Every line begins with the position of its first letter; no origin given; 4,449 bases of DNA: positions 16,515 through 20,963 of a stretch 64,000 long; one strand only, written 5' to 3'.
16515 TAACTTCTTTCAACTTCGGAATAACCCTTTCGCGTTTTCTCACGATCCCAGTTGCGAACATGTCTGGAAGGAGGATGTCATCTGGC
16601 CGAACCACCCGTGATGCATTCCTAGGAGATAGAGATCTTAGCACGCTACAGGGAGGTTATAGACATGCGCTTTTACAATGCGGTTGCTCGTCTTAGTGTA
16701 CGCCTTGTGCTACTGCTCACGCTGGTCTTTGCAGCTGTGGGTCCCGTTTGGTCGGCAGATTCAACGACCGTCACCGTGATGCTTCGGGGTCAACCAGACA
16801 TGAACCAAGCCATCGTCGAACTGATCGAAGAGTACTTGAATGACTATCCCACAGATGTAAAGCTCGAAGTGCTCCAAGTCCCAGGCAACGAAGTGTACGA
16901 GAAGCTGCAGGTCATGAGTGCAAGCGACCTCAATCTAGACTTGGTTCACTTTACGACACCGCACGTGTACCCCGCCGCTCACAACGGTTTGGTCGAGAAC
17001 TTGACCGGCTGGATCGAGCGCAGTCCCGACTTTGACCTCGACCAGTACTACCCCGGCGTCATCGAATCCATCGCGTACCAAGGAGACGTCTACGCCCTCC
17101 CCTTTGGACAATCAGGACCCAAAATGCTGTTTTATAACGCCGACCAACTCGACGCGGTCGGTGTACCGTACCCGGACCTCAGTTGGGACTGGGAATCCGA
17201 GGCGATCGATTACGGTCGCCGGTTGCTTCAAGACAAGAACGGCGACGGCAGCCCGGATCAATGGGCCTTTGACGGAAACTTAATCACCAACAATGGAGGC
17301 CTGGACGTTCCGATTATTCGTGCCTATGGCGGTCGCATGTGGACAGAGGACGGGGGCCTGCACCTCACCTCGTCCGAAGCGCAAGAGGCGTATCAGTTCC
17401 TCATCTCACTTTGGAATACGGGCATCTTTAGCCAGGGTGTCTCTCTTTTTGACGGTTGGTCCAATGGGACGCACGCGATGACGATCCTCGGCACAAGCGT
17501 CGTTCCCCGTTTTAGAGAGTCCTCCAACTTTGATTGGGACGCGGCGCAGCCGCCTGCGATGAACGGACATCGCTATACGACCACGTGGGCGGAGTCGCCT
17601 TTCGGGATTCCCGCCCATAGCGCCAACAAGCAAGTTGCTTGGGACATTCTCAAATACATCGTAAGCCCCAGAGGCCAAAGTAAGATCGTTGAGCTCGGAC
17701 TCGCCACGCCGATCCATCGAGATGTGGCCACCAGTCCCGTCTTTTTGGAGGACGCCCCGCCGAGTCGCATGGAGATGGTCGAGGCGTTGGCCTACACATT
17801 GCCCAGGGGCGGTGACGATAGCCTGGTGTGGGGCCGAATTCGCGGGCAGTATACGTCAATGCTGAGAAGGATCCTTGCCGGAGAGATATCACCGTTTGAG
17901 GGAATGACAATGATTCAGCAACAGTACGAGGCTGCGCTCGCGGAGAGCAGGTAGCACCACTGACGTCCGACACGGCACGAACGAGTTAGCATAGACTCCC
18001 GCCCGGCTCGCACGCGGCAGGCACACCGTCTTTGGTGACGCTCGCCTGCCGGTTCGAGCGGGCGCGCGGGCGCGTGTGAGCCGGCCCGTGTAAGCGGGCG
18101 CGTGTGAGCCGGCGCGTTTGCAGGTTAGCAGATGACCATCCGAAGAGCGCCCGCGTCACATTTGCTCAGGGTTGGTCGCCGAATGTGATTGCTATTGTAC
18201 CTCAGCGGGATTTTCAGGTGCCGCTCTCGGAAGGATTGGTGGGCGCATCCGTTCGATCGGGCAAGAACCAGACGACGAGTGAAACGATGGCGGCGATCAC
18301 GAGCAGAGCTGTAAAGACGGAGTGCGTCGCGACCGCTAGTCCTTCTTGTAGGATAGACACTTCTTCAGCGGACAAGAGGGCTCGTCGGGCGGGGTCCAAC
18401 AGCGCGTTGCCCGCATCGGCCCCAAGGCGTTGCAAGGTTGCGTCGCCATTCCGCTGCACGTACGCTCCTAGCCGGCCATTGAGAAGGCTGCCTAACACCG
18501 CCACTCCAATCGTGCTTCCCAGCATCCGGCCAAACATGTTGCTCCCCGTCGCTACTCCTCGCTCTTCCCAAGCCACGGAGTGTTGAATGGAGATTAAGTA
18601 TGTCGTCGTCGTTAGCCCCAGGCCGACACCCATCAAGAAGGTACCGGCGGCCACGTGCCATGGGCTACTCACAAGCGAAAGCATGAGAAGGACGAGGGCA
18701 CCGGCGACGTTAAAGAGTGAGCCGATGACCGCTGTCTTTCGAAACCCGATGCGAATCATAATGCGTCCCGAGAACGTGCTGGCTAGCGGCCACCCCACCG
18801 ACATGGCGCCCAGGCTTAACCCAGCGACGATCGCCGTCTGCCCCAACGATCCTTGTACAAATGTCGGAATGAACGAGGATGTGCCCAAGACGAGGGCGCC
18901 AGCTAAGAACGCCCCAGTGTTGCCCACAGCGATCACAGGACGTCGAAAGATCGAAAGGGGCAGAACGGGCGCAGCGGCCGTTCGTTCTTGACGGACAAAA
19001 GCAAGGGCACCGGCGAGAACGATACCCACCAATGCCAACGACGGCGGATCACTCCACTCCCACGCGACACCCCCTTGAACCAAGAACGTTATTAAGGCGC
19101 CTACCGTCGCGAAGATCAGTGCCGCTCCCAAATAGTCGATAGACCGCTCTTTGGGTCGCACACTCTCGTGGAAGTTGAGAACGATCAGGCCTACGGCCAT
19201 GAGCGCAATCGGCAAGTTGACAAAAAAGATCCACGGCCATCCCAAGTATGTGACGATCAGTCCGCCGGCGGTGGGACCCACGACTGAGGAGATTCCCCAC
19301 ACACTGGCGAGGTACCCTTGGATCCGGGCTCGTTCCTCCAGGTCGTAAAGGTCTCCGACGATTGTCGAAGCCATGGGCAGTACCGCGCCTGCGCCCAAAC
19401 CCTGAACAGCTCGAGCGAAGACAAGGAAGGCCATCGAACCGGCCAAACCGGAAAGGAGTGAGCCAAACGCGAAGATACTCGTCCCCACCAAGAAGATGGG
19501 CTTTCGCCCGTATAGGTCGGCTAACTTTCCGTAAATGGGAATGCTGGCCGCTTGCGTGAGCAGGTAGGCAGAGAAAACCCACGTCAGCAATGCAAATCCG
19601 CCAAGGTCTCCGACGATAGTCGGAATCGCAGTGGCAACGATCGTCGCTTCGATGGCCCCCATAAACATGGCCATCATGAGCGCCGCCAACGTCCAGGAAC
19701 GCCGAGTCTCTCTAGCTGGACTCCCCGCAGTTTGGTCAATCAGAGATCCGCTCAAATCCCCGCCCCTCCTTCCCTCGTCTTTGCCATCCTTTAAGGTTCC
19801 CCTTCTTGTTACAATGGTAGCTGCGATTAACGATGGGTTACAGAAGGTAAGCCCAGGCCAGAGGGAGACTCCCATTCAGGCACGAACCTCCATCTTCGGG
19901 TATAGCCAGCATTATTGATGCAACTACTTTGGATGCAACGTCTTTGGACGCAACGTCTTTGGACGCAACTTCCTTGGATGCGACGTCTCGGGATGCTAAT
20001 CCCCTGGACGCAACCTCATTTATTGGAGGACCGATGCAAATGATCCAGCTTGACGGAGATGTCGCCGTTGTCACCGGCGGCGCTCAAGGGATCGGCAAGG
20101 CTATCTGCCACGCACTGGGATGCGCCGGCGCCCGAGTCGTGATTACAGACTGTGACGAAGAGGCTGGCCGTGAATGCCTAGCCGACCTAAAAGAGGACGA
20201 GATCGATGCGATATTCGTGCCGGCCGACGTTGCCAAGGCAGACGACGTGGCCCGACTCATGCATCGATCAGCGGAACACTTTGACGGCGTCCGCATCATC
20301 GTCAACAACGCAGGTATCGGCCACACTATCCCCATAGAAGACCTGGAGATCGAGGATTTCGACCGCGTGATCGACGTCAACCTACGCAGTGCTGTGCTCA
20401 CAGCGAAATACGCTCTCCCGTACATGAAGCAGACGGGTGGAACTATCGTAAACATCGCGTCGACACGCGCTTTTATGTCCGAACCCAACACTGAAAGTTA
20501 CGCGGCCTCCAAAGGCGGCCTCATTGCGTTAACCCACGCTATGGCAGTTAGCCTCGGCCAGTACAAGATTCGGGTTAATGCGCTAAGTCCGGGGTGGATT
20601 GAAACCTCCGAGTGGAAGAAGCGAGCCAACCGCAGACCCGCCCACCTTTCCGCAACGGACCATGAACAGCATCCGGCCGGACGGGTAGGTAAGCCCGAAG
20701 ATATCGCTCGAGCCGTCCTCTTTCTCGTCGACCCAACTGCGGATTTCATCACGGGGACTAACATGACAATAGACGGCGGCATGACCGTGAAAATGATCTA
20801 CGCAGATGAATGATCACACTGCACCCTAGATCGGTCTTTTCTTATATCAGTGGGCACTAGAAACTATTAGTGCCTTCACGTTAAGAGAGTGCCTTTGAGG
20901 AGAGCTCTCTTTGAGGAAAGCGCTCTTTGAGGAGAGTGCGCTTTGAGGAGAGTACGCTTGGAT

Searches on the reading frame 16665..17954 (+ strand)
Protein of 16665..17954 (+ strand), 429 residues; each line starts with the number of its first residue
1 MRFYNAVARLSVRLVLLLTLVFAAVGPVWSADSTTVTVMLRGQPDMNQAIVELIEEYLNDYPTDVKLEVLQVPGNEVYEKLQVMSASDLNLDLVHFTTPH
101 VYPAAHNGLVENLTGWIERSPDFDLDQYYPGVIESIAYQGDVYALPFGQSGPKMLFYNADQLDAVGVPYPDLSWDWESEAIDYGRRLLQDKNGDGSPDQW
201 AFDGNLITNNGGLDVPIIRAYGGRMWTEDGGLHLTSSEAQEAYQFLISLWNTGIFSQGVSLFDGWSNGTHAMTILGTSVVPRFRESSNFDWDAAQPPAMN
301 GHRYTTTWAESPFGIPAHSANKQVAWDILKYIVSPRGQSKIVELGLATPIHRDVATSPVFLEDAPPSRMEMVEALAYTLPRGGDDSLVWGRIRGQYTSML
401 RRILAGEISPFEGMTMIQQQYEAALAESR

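Call 5: search_protein_families(library=pfam, proteins=[window:16665-17954:+])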
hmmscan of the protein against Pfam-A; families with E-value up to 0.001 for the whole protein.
window:16665-17954:+ (429 aa): 2 families
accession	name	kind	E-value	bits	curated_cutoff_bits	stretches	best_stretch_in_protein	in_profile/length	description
PF13416.11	SBP_bac_8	-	2.5e-22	80.4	27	1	54-361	3-272/279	Bacterial extracellular solute-binding protein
PF01547.30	SBP_bac_1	-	4.5e-19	70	26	1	45-338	3-306/307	Bacterial extracellular solute-binding protein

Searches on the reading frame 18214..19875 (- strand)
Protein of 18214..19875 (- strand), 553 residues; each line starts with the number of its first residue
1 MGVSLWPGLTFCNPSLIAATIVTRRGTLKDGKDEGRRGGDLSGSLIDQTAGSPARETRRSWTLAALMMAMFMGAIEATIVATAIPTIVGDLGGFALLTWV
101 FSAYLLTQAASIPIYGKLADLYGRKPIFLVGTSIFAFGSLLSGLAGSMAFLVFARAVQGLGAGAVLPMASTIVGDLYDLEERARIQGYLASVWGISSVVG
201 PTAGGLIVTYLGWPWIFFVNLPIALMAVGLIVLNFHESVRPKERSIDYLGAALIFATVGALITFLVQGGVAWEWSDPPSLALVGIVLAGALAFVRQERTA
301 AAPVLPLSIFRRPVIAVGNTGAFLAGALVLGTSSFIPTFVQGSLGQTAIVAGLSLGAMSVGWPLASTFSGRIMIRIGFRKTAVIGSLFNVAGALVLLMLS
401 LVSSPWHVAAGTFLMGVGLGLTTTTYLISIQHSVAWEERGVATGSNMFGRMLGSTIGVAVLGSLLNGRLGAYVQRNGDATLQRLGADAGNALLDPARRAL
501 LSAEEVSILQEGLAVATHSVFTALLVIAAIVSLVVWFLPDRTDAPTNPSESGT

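Call 5: search_protein_families(library=pfam, proteins=[window:18214-19875:-])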
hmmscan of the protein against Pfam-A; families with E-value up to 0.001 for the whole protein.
window:18214-19875:- (553 aa): 3 families
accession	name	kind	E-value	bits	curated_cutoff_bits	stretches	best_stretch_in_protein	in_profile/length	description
PF07690.21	MFS_1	-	1.7e-50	172.4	33.4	1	66-457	1-346/347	Major Facilitator Superfamily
PF00083.30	Sugar_tr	-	3.7e-14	52.9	22.3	2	96-233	47-191/452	Sugar (and other) transporter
PF06609.19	TRI12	-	1.2e-07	31.1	23.2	1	66-237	49-219/599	Fungal trichothecene efflux pump (TRI12)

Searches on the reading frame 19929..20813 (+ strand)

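Call 5: search_protein_families(library=pfam, proteins=[window:19929-20813:+])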
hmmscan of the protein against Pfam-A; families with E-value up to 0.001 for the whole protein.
window:19929-20813:+ (294 aa): 4 families
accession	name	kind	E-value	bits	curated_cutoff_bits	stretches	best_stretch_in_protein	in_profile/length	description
PF13561.12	adh_short_C2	-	4.7e-67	226.5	27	1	52-286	3-236/236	Enoyl-(Acyl carrier protein) reductase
PF00106.31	adh_short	-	2.6e-55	187.4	26.6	1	45-232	2-190/195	short chain dehydrogenase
PF08659.16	KR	-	3.7e-13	50.2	22.6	1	47-203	4-161/180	KR domain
PF23441.1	SDR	-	4e-08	33.4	27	1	150-285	121-255/258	SDR-like rossmann domain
